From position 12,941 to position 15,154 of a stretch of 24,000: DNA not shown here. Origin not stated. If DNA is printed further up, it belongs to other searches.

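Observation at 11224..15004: Stand-alone, oversized NurA-like nuclease and HerA-like ATPase pair with overlapping reading frames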

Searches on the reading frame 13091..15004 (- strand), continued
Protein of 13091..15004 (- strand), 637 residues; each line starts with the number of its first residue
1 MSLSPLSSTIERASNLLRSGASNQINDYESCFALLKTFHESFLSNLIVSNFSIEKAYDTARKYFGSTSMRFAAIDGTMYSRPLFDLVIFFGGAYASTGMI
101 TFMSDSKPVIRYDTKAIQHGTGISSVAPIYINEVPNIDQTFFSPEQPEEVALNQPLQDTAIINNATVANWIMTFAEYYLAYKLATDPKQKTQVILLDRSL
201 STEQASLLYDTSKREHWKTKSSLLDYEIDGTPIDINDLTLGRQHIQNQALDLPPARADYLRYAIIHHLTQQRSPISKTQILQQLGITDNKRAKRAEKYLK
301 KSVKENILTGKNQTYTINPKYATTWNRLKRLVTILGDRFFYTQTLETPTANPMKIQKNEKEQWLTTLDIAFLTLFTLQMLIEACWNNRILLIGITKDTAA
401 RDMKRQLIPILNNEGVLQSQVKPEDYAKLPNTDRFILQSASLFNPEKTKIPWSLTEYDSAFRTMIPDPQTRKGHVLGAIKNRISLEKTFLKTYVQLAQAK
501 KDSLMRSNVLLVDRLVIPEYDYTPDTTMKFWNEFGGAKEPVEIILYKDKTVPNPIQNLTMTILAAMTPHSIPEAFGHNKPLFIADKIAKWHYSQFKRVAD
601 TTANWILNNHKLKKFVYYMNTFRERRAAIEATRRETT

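Call 36: search_protein_families(library=pfam, alignment_id=A2, max_evalue=1)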
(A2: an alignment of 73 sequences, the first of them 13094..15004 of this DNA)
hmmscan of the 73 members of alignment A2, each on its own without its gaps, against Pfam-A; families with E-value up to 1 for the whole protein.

A. member 1, window:13094-15004:- (637 aa): 0 families

B. families by the number of members that match (of 73 scanned): 69 families (the first 25 are shown)
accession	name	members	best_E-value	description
PF09376.16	NurA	52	2.8e-11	NurA domain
PF13412.12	HTH_24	8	0.0022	Winged helix-turn-helix DNA-binding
PF12840.13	HTH_20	4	0.0042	Helix-turn-helix domain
PF09382.16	RQC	4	0.02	RQC domain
PF21476.4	PF0610-like_N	3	0.046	PF0610-like, N-terminal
PF01978.25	TrmB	2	0.0021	Sugar-specific transcriptional regulator TrmB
PF13518.12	HTH_28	2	0.0069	Helix-turn-helix domain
PF01047.28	MarR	2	0.0089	MarR family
PF02002.24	TFIIE_alpha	2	0.0096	TFIIE alpha subunit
PF24406.1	nSTAND_NTPase4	2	0.01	Novel STAND NTPase 4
PF16064.11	DUF4806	2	0.013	Domain of unknown function (DUF4806)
PF18954.5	DUF5697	2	0.12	Family of unknown function (DUF5697)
PF13404.12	HTH_AsnC-type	1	0.0014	AsnC-type helix-turn-helix domain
PF04275.20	P-mevalo_kinase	1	0.0036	Phosphomevalonate kinase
PF05491.19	RuvB_C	1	0.0054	RuvB C-terminal winged helix domain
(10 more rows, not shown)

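Call 39: predict_structure(alignment_id=A2)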
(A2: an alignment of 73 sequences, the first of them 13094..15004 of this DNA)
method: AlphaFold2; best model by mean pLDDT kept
length: 637 residues; sequences in the alignment: 73
mean_pLDDT: 91.4   pTM: 0.91
mean pLDDT of the five models: 91.4, 91.0, 90.7, 90.1, 89.3
residues with pLDDT >= 90: 481; 70-90: 119; 50-70: 36; < 50: 1
segments of 3 or more residues with pLDDT < 50: none
pLDDT, mean of each block of 10 residues (from residue 1): 79 92 90 87 93 98 97 97 89 97 97 76 93 88 63 64 87 98 96 98 95 92 96 97 94 95 93 93 96 97 97 95 96 95 69 90 96 98 98 94 94 91 87 95 93 98 94 94 96 96 94 98 97 94 97 98 94 91 95 92 83 74 72 72
secondary structure, 60 per line:
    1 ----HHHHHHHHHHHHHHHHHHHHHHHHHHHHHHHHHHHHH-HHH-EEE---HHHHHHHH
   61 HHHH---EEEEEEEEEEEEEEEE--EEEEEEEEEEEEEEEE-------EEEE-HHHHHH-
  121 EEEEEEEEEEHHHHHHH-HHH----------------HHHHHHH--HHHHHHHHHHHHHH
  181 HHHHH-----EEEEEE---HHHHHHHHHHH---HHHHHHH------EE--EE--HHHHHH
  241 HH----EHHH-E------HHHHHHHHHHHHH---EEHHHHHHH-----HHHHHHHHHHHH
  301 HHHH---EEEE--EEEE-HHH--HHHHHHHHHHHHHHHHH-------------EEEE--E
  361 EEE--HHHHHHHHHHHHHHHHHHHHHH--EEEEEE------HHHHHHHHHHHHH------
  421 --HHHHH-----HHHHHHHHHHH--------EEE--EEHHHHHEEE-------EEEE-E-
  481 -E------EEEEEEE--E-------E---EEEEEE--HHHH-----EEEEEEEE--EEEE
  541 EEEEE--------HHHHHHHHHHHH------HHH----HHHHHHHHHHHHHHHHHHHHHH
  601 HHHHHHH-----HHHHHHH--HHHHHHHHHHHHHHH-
elements in order: H5-41 E47-49 H53-64 E68-83 E86-101 E109-112 H114-119 E121-130 H131-137 H158-164 H167-185 E191-196 H200-210 H214-220 H235-242 H259-271 H277-283 H289-304 E308-311 E314-317 H324-340 E354-357 E360-363 H366-387 E390-395 H402-414 H423-427 H433-443 E452-454 H459-463 E464-466 E474-477 E489-495 E510-515 H518-521 E527-534 E537-545 H554-565 H579-607 H613-619 H622-636

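Call 41: find_related_loci(query=A3, collection=genome_contigs, flank=10000)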
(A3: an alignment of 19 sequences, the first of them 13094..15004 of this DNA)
Query A3 (637 aa) in genome_contigs; peptide patterns used: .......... (x = any residue, [..] = any of these).
600 stretches matched a pattern (row limit reached: there are more); 175 encode a relative of the query (tblastn E <= 1e-3); the best 80 are kept; 80 distinct loci.
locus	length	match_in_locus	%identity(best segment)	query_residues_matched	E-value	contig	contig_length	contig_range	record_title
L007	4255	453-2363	71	1-637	0e+0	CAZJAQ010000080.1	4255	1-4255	MAG TPA_asm: uncultured Candidatus Bathyarchaeia archaeon isolate binchicken_co395_144 genome assembly, contig: NODE_139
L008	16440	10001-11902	67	2-637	0e+0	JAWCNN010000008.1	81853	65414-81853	MAG: Candidatus Bathyarchaeia archaeon isolate JZ-2_201709_bins_178 JZ-2_201709_bins_178_scaffold_8, whole genome shotgu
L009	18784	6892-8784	68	4-635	0e+0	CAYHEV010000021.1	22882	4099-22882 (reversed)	MAG TPA_asm: uncultured Candidatus Bathyarchaeia archaeon isolate ERP119294_co4_392 genome assembly, contig: NODE_1927_l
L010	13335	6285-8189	67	1-635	0e+0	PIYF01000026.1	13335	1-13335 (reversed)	MAG: Candidatus Bathyarchaeota archaeon isolate M10_bin214 bin214_scaffold4843, whole genome shotgun sequence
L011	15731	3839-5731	68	3-635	0e+0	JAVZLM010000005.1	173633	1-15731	MAG: Candidatus Bathyarchaeia archaeon isolate DRTY-6_201907_bins_54 DRTY-6_201907_bins_54_scaffold_5, whole genome shot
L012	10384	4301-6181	67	1-635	0e+0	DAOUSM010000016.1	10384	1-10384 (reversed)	MAG TPA_asm: Candidatus Bathyarchaeota archaeon isolate CSMAG_546 CSMAG_546_k127_38197_length_10384_cov_10.0000, whole g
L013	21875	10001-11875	67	11-635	0e+0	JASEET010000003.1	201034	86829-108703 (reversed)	MAG: Candidatus Bathyarchaeia archaeon isolate Yes46-05 NODE_3_length_201034_cov_45.795640, whole genome shotgun sequenc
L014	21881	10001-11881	66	1-635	0e+0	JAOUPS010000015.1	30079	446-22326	MAG: Candidatus Bathyarchaeota archaeon isolate 8_1_Oct_SF_Bin62 8_1_Oct_SF_Bin62_scaffold_554_c1, whole genome shotgun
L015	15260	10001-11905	65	1-635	0e+0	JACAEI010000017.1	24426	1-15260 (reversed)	MAG: Candidatus Bathyarchaeota archaeon isolate L.E.AR.18 k119_497846, whole genome shotgun sequence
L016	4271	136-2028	66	3-635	0e+0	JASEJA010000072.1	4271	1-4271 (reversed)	MAG: Candidatus Bathyarchaeota archaeon isolate Yes71-20 NODE_4009_length_4271_cov_39.181689, whole genome shotgun seque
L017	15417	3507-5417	64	1-637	0e+0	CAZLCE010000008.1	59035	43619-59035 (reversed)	MAG TPA_asm: uncultured Candidatus Bathyarchaeia archaeon isolate binchicken_co274_114 genome assembly, contig: NODE_134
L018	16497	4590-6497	65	1-636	0e+0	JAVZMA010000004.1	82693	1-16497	MAG: Candidatus Bathyarchaeia archaeon isolate DRTY-6_201907_bins_79 DRTY-6_201907_bins_79_scaffold_4, whole genome shot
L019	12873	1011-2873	66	11-635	0e+0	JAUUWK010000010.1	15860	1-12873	MAG: Candidatus Bathyarchaeota archaeon isolate CSMAG_37 CSMAG_37_k141_333621_length_15860_cov_8.6895, whole genome shot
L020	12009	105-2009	64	1-635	0e+0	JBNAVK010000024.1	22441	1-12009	MAG: Candidatus Bathyarchaeales archaeon isolate Kamch4342-D-MF-036 bin74.fa-24, whole genome shotgun sequence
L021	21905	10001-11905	64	1-635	0e+0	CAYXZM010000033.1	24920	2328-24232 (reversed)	MAG TPA_asm: uncultured Candidatus Bathyarchaeia archaeon isolate SRP231805_co4_143 genome assembly, contig: k141_156495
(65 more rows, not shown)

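Call 42: fold_search(model_id=the predicted structure, library=pdb)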
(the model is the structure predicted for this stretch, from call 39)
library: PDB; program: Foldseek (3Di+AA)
matches with E <= 10: 636; with E <= 0.001: 10
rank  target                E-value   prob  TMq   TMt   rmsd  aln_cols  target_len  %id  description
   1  9x1m_G                5.8e-08  1.00  0.31  0.46  14.5       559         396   10  The cryo-EM structure of HerA-NurA complex with AMPPNP and dsDNA from Thermococcus kodakarensis (released 2026-02-04)
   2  3taz_A                4.0e-07  1.00  0.29  0.40  17.2       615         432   13  Crystal structure of NurA bound to dAMP and manganese (released 2011-11-23)
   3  3taz_B                1.3e-06  1.00  0.27  0.37  19.9       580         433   12  Crystal structure of NurA bound to dAMP and manganese (released 2011-11-23)
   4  9x1l_G                1.4e-06  1.00  0.28  0.43  15.1       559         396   10  The cryo-EM structure of HerA-NurA complex with AMPPNP from Thermococcus kodakarensis (released 2026-02-04)
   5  9x1n_G                1.4e-06  1.00  0.29  0.44  14.9       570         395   10  The cryo-EM structure of HerA-NurA complex with ATPgammaS and dsDNA from Thermococcus kodakarensis (State 1) (released 2026-02-04)
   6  3tai_B                2.1e-06  1.00  0.26  0.35  18.5       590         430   11  Crystal structure of NurA (released 2011-11-23)
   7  3tal_A                2.7e-06  1.00  0.28  0.39  18.5       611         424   12  Crystal structure of NurA with manganese (released 2011-11-23)
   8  3tal_B                4.5e-06  1.00  0.24  0.33  20.9       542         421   12  Crystal structure of NurA with manganese (released 2011-11-23)
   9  3tai_A                4.7e-06  1.00  0.28  0.38  17.3       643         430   12  Crystal structure of NurA (released 2011-11-23)
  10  2ygk_A                9.3e-06  1.00  0.28  0.51  12.3       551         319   11  Crystal structure of the NurA nuclease from Sulfolobus solfataricus (released 2011-12-14)
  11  9e6a_B                3.2e-02  0.47  0.09  0.21  15.9       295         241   12  Pseudomonas putida KT2440 IclR-type transcription factor (PP_2609) (released 2025-11-12)
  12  9e6a_A                3.7e-02  0.38  0.09  0.20  18.3       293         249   12  Pseudomonas putida KT2440 IclR-type transcription factor (PP_2609) (released 2025-11-12)
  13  9e6a_D                6.3e-02  0.30  0.09  0.21  18.5       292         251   11  Pseudomonas putida KT2440 IclR-type transcription factor (PP_2609) (released 2025-11-12)
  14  6cik_C                7.0e-02  0.06  0.07  0.08  25.0       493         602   10  Pre-Reaction Complex, RAG1(E962Q)/2-intact/nicked 12/23RSS complex in Mn2+ (released 2018-04-25)
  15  8eju_A                8.1e-02  0.44  0.11  0.25  16.5       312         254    8  The crystal structure of Pseudomonas putida PcaR (released 2024-03-20)
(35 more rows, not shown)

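Call 64: search_protein_families(library=ncbifam, alignment_id=A2, max_evalue=0.01)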
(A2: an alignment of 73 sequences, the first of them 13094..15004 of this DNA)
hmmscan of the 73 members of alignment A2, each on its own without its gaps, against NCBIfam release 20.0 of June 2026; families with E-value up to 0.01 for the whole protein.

A. member 1, window:13094-15004:- (637 aa): 0 families

B. families by the number of members that match (of 73 scanned): 2 families
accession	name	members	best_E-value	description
NF041200.1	mob_BfmA_Nterm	1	0.0048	BfmA/BtgA family mobilization protein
NF005006.0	PRK06397.1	1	0.0098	V-type ATP synthase subunit H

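Call 66: find_encoding_contigs(protein=P0249, flank=8000, max_places=1)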
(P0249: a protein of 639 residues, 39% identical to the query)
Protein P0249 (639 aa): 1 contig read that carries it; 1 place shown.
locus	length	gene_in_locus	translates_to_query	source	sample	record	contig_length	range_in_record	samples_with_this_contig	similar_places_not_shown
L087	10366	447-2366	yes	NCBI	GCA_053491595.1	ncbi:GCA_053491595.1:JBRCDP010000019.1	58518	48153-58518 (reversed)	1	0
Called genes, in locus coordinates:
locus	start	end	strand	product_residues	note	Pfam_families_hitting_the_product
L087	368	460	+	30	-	-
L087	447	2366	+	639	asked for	-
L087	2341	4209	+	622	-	PF01580:FtsK_SpoIIIE (faint), PF01935:DUF87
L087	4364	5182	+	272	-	PF04422:FrhB_FdhB_N, PF04432:FrhB_FdhB_C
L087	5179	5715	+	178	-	PF03266:NTPase_1, PF13401:AAA_22 (weak)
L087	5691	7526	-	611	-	-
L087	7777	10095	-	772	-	-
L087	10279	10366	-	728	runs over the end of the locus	PF02730:AFOR_N, PF01314:AFOR_C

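Call 67: find_encoding_contigs(protein=P0276, flank=8000, max_places=1)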
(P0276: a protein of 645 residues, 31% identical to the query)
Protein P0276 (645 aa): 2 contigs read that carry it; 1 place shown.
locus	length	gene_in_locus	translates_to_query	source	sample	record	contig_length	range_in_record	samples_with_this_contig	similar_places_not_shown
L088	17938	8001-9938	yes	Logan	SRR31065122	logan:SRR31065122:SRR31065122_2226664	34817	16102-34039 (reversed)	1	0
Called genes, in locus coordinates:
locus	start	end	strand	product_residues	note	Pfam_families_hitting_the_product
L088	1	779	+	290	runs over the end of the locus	-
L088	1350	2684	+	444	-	PF14130:Cap4_nuclease (weak)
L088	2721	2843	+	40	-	-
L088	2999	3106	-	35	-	-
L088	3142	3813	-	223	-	PF19580:Exo_endo_phos_3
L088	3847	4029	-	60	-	PF19580:Exo_endo_phos_3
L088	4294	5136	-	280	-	PF00520:Ion_trans, PF07885:Ion_trans_2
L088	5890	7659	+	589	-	PF14072:DndB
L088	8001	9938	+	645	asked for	-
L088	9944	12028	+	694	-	PF01935:DUF87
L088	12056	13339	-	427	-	PF00266:Aminotran_5, PF01212:Beta_elim_lyase, PF01041:DegT_DnrJ_EryC1 (weak)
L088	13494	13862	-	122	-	PF08870:DndE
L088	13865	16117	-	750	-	PF02463:SMC_N, PF13476:AAA_23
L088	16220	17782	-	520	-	PF01507:PAPS_reduct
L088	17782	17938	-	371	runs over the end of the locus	PF14072:DndB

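Call 68: find_encoding_contigs(protein=P0395, flank=8000, max_places=1)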
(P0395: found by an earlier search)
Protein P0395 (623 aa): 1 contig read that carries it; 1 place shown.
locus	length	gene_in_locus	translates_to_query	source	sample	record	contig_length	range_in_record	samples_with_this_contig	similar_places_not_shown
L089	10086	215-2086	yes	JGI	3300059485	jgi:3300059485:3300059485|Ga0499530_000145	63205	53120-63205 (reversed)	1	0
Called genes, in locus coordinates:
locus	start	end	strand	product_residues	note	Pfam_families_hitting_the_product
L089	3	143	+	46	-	?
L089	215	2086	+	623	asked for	PF09376:NurA (faint)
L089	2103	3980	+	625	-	PF01935:DUF87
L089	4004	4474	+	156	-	PF21818:DUF6884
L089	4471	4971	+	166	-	PF06177:QueT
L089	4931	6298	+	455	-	-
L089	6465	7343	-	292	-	PF10646:Germane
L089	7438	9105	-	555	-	PF00672:HAMP, PF00512:HisKA, PF02518:HATPase_c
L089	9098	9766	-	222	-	PF00072:Response_reg, PF00486:Trans_reg_C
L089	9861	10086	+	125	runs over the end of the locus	PF06347:SH3_4, PF08239:SH3_3, PF18348:SH3_16 (weak)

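Call 74: find_related_loci(query=A6, collection=metagenome_contigs, flank=10000)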
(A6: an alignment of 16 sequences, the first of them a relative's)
Query A6 (617 aa) in metagenome_contigs; peptide patterns used: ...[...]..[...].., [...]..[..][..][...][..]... (x = any residue, [..] = any of these).
420 stretches matched a pattern; 230 encode a relative of the query (tblastn E <= 1e-3); the best 80 are kept; 80 distinct loci.
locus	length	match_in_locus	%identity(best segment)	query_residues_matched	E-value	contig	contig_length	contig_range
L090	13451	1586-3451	54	1-612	0e+0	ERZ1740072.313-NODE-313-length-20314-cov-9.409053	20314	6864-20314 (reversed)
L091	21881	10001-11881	54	1-616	0e+0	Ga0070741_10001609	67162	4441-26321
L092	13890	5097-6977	53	1-616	0e+0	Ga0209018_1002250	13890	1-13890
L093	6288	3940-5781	54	1-616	0e+0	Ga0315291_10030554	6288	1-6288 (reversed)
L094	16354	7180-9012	53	1-612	0e+0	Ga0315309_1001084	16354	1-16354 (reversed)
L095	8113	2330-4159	49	1-616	0e+0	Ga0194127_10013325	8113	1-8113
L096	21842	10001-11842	51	1-613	0e+0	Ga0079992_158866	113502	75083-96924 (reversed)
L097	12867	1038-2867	48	1-616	0e+0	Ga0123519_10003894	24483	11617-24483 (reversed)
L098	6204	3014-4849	48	1-616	0e+0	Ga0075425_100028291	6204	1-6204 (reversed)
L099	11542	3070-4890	50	1-606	0e+0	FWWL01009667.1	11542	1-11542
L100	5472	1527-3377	48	1-616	0e+0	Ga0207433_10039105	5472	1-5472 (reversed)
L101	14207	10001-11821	48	1-612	0e+0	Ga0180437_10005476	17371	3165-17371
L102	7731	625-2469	48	1-616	0e+0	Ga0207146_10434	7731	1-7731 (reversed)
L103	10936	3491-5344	48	1-616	0e+0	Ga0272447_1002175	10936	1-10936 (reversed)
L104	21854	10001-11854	48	1-616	0e+0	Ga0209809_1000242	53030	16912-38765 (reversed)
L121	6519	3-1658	49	66-616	2e-177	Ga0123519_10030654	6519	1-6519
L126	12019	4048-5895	45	11-616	2e-172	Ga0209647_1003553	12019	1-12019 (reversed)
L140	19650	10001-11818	42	1-616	2e-167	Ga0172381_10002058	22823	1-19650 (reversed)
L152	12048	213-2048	44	1-616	9e-166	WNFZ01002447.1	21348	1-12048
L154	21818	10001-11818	42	1-616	7e-165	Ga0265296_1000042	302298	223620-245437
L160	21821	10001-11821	43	1-616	3e-163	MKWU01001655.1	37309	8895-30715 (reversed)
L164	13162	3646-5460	41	1-616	6e-162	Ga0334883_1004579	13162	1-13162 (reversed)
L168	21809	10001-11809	41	1-616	3e-161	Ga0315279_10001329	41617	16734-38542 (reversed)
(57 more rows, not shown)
